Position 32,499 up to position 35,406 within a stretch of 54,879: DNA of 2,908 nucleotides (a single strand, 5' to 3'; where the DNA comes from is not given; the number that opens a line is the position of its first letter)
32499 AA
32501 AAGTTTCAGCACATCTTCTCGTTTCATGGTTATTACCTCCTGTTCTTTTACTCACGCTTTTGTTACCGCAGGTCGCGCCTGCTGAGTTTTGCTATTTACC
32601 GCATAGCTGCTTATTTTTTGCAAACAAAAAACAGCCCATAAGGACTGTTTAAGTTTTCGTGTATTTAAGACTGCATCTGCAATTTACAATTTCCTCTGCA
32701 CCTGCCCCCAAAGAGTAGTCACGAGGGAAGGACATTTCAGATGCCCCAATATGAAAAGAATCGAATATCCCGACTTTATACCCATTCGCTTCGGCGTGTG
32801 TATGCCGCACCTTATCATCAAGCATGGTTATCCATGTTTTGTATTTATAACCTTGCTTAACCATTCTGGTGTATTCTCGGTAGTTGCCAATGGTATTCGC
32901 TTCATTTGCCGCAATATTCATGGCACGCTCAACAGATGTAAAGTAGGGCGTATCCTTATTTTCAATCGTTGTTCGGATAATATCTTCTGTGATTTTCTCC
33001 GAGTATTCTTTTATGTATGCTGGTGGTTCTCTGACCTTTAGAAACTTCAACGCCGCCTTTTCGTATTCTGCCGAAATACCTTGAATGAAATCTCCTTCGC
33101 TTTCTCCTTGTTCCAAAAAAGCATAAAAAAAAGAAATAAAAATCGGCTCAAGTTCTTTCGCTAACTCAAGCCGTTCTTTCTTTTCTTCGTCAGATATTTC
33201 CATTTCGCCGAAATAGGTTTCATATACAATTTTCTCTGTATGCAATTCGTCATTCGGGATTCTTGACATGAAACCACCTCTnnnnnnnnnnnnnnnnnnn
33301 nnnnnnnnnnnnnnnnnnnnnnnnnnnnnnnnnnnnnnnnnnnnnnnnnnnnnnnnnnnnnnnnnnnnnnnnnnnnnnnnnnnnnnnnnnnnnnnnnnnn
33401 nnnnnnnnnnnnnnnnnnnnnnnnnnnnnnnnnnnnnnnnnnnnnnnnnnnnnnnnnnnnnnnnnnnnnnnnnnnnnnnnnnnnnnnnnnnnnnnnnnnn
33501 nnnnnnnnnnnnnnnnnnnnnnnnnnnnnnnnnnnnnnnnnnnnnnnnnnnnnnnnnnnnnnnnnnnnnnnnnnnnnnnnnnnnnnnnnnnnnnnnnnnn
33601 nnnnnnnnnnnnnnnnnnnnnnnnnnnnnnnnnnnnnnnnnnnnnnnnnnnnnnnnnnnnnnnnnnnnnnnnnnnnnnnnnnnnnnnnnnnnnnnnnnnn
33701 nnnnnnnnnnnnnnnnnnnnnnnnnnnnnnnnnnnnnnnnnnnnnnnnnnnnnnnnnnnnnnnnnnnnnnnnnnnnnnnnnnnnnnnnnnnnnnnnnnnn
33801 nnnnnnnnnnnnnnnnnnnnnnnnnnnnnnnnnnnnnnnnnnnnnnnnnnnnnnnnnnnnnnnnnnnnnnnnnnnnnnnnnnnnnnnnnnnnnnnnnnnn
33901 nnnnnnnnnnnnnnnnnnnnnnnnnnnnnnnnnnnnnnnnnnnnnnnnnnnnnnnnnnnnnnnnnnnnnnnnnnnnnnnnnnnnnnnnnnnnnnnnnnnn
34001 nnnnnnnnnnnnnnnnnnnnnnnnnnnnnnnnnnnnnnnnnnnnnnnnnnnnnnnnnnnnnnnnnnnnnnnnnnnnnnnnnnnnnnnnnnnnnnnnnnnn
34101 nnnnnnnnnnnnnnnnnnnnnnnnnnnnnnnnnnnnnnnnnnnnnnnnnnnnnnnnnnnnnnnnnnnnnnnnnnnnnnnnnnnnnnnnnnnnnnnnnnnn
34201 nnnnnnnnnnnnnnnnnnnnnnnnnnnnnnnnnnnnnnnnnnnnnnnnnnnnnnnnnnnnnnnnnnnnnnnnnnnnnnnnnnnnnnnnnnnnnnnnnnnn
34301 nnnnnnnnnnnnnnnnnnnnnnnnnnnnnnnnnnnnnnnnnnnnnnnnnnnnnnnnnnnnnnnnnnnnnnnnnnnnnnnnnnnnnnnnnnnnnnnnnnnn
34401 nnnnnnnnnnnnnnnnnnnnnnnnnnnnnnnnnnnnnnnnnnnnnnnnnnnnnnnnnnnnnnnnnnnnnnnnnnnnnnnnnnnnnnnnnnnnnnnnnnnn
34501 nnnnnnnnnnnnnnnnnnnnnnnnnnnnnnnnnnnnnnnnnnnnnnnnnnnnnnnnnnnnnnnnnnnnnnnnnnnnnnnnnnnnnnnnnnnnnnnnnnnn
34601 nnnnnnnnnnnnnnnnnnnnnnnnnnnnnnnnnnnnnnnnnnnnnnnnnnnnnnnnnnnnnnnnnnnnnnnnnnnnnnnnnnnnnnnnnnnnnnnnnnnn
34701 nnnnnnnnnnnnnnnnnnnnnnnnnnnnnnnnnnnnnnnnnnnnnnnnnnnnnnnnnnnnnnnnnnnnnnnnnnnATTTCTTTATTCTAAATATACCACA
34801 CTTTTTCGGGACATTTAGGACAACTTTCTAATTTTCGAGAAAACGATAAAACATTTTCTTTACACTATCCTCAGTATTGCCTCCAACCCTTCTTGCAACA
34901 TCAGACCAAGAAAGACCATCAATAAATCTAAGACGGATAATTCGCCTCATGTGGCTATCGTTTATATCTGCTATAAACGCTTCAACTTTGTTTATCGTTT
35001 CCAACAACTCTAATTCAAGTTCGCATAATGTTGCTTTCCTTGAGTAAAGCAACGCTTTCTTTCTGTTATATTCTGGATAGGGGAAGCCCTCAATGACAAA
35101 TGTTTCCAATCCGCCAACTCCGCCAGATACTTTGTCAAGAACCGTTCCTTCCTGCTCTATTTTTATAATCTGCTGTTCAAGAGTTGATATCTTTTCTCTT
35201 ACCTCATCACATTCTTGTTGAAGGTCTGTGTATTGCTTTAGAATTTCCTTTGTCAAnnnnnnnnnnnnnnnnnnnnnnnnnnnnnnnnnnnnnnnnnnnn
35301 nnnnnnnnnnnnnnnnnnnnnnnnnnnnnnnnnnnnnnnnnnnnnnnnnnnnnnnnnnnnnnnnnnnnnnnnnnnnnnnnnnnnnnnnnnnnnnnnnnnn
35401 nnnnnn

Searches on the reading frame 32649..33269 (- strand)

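Call 26: search_protein_families(library=phrogs, proteins=[window:32649-33269:-], max_evalue=0.00001)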
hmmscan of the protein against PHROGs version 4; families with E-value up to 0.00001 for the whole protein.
window:32649-33269:- (206 aa): 10 families
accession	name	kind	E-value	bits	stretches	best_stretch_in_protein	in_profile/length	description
phrog_2468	-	head and packaging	9.3e-18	65.7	1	86-203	177-271/303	head morphogenesis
phrog_859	-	head and packaging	3.6e-16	59.8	1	143-202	230-287/807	portal protein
phrog_2662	-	head and packaging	5.8e-16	59.2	1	108-204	614-708/717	portal protein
phrog_3517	-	head and packaging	7.3e-16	59.4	1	130-203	255-327/371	head morphogenesis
phrog_324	-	head and packaging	1.8e-07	31.5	1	114-200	236-313/624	head morphogenesis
phrog_595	-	head and packaging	1.8e-06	28.6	1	91-201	204-294/513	head maturation protease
phrog_6577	-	unknown function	3.7e-06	26.5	1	94-200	141-225/1066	-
phrog_21406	-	unknown function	4.8e-06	25.3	1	144-201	294-349/1668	-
phrog_13287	-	unknown function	5e-06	26.7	1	111-205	153-249/526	-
phrog_34890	-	head and packaging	6.3e-06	25.8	1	142-201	245-303/679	head morphogenesis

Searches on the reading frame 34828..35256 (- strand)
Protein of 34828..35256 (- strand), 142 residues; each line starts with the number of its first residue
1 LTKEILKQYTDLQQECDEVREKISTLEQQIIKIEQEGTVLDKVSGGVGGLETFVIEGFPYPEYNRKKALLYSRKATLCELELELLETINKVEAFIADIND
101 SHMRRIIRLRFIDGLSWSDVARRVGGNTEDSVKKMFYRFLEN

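Call 26: search_protein_families(library=phrogs, proteins=[window:34828-35256:-], max_evalue=0.00001)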
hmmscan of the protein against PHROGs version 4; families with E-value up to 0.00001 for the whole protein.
window:34828-35256:- (142 aa): 1 family
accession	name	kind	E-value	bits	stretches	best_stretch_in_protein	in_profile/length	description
phrog_36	-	transcription regulation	8.8e-15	55.9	1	1-141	55-181/220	transcriptional regulator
